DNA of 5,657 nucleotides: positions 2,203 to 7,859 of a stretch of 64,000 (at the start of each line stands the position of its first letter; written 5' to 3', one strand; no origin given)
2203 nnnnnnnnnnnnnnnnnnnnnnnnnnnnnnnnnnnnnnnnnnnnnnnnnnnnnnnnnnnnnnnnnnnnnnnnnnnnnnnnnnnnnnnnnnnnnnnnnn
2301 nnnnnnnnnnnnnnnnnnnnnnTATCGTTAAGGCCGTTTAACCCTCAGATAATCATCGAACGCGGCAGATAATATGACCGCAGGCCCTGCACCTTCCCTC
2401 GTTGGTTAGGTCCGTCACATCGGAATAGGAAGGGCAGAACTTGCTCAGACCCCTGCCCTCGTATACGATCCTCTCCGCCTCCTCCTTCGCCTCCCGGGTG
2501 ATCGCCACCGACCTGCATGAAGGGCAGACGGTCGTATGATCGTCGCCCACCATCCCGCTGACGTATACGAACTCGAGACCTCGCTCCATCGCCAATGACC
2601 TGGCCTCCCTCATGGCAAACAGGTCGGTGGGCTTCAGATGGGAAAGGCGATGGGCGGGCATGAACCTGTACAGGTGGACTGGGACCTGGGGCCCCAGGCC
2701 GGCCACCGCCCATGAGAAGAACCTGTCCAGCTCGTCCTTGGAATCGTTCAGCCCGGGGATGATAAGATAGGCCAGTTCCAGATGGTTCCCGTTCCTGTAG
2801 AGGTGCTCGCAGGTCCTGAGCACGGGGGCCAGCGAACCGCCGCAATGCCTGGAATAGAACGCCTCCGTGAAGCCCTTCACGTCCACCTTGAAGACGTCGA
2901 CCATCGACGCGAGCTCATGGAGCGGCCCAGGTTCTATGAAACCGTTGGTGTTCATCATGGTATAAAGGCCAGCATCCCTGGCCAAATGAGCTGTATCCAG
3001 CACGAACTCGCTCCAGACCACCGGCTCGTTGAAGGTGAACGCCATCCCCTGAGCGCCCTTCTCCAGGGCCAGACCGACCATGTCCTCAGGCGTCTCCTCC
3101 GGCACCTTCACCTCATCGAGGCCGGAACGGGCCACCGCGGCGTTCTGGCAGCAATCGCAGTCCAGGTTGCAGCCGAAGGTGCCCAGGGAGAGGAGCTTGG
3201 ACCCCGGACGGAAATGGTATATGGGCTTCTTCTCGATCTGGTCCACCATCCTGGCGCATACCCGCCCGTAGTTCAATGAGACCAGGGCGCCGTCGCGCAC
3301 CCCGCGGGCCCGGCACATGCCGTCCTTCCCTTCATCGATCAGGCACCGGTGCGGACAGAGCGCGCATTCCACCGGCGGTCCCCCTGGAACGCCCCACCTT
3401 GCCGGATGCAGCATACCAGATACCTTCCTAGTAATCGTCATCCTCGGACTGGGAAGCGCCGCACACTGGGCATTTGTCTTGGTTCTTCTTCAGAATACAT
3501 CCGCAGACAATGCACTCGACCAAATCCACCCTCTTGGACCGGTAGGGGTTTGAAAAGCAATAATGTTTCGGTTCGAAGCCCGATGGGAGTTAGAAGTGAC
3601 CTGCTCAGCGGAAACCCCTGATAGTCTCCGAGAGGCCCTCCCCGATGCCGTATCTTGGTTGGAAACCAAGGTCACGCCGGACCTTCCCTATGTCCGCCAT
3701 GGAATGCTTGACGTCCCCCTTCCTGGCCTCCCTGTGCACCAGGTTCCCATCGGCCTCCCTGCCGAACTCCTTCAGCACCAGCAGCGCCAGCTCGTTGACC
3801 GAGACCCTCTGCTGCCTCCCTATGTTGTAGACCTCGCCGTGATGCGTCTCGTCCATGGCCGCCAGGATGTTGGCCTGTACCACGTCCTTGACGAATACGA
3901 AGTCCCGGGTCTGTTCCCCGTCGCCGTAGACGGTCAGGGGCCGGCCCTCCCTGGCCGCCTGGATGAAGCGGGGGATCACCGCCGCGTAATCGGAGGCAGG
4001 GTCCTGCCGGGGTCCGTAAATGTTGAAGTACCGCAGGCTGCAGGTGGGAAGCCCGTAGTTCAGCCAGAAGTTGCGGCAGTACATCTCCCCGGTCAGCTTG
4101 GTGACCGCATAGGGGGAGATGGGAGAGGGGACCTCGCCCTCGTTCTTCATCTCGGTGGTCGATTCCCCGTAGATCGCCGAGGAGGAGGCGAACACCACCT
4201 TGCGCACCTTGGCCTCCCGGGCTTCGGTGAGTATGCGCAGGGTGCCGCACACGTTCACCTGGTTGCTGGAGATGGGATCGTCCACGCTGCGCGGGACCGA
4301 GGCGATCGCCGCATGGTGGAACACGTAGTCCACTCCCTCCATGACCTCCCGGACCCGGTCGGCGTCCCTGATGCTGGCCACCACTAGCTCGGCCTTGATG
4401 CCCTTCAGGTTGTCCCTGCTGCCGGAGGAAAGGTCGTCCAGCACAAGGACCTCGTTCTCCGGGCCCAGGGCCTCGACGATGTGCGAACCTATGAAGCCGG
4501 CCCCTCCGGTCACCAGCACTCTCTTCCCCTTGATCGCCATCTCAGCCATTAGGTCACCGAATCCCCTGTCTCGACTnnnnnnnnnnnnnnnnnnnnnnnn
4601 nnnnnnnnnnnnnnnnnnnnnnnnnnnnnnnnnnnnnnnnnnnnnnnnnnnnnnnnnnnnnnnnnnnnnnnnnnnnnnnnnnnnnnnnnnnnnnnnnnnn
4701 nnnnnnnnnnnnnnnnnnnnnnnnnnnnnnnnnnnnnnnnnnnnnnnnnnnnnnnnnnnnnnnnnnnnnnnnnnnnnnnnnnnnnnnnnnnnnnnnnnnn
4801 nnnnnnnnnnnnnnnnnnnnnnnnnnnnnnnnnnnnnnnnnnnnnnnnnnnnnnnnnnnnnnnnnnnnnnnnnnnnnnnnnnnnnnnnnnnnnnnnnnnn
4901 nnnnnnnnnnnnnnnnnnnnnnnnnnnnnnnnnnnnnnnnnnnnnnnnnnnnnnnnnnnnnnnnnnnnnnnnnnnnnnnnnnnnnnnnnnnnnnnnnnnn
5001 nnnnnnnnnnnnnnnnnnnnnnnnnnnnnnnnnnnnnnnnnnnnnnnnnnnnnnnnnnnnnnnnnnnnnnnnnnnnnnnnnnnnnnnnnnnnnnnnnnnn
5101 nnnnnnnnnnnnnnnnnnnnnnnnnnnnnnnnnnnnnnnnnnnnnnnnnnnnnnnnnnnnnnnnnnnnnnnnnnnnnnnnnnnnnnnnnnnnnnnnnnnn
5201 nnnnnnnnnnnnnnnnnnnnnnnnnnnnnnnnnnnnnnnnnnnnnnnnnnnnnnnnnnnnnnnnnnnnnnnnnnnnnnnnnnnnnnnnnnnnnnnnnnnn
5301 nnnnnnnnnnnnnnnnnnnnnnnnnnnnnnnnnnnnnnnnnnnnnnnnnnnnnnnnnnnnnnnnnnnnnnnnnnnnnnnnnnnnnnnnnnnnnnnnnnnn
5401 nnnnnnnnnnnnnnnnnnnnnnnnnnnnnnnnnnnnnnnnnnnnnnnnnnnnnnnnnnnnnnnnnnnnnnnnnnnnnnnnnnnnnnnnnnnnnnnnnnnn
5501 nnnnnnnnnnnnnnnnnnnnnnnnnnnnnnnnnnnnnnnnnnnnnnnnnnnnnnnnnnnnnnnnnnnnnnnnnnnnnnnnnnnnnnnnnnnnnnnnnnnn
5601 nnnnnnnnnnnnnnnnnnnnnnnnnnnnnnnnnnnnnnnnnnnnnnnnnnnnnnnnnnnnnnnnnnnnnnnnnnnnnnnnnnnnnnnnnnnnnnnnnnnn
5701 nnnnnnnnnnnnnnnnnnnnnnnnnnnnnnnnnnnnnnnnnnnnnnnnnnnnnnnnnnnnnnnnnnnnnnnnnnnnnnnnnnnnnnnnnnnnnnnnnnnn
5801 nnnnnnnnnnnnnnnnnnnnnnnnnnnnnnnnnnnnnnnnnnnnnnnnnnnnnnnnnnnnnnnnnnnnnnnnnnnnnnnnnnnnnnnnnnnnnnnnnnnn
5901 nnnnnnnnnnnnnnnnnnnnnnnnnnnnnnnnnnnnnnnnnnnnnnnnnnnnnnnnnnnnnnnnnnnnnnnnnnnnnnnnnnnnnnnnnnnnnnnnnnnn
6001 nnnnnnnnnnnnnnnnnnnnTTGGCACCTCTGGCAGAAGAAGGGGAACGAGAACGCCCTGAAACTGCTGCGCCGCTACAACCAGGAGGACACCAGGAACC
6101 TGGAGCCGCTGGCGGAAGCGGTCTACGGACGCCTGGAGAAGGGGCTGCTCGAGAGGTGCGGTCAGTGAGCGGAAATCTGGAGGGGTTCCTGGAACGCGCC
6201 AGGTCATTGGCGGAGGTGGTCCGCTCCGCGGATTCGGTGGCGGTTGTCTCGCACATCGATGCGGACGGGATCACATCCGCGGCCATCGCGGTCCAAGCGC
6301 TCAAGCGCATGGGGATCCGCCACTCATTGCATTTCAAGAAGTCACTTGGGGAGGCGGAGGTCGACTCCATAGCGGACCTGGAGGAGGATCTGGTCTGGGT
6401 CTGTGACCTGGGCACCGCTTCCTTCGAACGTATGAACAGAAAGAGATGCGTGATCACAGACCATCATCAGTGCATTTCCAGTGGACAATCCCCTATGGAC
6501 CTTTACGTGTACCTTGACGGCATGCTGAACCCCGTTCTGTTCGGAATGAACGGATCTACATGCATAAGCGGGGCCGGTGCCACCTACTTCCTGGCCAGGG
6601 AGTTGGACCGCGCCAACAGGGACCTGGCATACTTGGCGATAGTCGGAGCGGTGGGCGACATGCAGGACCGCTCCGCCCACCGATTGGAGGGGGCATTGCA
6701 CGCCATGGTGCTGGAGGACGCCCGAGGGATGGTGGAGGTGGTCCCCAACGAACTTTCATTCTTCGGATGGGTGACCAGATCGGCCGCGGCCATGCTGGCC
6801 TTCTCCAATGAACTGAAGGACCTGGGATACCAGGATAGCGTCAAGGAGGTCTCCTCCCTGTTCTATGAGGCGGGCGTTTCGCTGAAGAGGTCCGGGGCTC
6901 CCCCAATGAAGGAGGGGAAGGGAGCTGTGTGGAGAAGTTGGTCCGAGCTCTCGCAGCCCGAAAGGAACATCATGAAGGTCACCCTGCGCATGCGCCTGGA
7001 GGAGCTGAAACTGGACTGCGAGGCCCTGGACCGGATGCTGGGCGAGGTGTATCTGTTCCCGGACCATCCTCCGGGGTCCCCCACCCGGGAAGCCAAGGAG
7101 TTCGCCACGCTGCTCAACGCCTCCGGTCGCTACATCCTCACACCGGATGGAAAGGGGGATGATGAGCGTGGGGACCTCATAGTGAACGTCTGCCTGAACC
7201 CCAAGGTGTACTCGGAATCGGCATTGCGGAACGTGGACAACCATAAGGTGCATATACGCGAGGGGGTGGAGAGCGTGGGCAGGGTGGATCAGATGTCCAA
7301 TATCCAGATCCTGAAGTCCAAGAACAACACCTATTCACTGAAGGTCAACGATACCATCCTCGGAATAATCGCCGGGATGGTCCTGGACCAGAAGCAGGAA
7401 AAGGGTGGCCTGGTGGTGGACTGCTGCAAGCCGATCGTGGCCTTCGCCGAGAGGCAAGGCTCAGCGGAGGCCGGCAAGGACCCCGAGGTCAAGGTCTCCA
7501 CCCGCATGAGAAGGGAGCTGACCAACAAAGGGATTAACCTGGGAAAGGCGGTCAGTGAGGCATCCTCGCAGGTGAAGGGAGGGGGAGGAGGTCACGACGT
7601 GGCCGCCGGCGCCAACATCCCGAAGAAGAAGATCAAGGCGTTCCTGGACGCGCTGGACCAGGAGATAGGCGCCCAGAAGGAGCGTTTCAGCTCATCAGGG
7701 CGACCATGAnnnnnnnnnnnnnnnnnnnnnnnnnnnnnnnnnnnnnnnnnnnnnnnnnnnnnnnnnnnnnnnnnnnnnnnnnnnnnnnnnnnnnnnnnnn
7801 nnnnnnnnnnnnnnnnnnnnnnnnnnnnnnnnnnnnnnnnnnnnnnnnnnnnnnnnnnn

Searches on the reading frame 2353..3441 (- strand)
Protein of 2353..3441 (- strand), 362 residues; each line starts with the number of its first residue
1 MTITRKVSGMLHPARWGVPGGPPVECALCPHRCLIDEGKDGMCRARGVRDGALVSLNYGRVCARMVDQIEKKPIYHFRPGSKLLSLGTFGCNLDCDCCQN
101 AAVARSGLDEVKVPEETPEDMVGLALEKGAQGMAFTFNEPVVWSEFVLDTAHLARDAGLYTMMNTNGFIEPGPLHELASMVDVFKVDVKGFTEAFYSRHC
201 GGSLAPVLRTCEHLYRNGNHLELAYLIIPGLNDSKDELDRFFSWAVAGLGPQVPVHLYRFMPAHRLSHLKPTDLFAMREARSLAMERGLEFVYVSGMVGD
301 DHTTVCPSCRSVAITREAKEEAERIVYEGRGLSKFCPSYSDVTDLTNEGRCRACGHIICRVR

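Call 93: search_protein_families(library=pfam, proteins=[window:2353-3441:-], max_evalue=0.0001)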
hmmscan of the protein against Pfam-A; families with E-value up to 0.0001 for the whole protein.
window:2353-3441:- (362 aa): 1 family
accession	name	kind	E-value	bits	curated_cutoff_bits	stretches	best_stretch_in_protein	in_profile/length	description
PF04055.27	Radical_SAM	-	6.7e-16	59.3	29.5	1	88-240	4-164/166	Radical SAM superfamily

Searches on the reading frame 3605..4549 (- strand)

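Call 93: search_protein_families(library=pfam, proteins=[window:3605-4549:-], max_evalue=0.0001)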
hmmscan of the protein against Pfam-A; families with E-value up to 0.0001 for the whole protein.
window:3605-4549:- (314 aa): 8 families
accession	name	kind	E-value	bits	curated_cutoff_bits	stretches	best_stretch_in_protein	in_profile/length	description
PF01370.27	Epimerase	-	2.8e-65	220.5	20.9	1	11-244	1-240/240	NAD dependent epimerase/dehydratase family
PF16363.11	GDP_Man_Dehyd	-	9.6e-58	196.6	27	1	12-309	1-332/332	GDP-mannose 4,6 dehydratase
PF01073.25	3Beta_HSD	-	5.6e-30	104.8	22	1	12-267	1-273/280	3-beta hydroxysteroid dehydrogenase/isomerase family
PF02719.21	Polysacc_synt_2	-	8.2e-22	78.2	20.2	1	11-267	1-252/293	Polysaccharide biosynthesis protein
PF04321.23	RmlD_sub_bind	-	1.1e-13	51.4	27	1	10-266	2-235/287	RmlD substrate binding domain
PF07993.18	NAD_binding_4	-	2.6e-12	46.9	20.1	1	64-225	80-256/258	Male sterility protein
PF13460.12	NAD_binding_10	-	1.3e-09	38.6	27.2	1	15-165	1-138/184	NAD(P)H-binding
PF05368.20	NmrA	-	2.8e-05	24.3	27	1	9-125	3-109/298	NmrA-like family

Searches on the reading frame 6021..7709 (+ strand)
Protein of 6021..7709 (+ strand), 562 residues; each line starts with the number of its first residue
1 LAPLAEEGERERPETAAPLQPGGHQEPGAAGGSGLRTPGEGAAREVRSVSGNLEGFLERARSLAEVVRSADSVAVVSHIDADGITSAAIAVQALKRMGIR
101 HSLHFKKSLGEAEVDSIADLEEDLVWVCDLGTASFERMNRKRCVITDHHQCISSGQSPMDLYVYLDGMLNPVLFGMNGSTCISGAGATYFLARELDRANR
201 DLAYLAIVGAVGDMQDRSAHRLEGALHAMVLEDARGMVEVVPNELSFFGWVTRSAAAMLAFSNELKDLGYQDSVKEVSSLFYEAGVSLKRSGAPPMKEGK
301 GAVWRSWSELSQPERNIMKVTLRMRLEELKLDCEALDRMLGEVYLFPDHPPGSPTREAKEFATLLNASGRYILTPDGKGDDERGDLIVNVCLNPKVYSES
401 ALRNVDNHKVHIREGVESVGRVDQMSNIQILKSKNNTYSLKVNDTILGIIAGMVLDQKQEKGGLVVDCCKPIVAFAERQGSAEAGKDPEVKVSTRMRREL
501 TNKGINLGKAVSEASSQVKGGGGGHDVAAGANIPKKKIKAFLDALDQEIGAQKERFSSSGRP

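Call 93: search_protein_families(library=pfam, proteins=[window:6021-7709:+], max_evalue=0.0001)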
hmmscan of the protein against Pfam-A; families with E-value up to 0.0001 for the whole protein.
window:6021-7709:+ (562 aa): 2 families
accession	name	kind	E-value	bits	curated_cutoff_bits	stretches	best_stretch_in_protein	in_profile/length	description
PF02272.25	DHHA1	-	1e-15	58.5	25.9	1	441-549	12-100/102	DHHA1 domain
PF01368.27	DHH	-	2.2e-09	38.1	28.1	1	73-191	2-101/125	DHH family, N-terminal domain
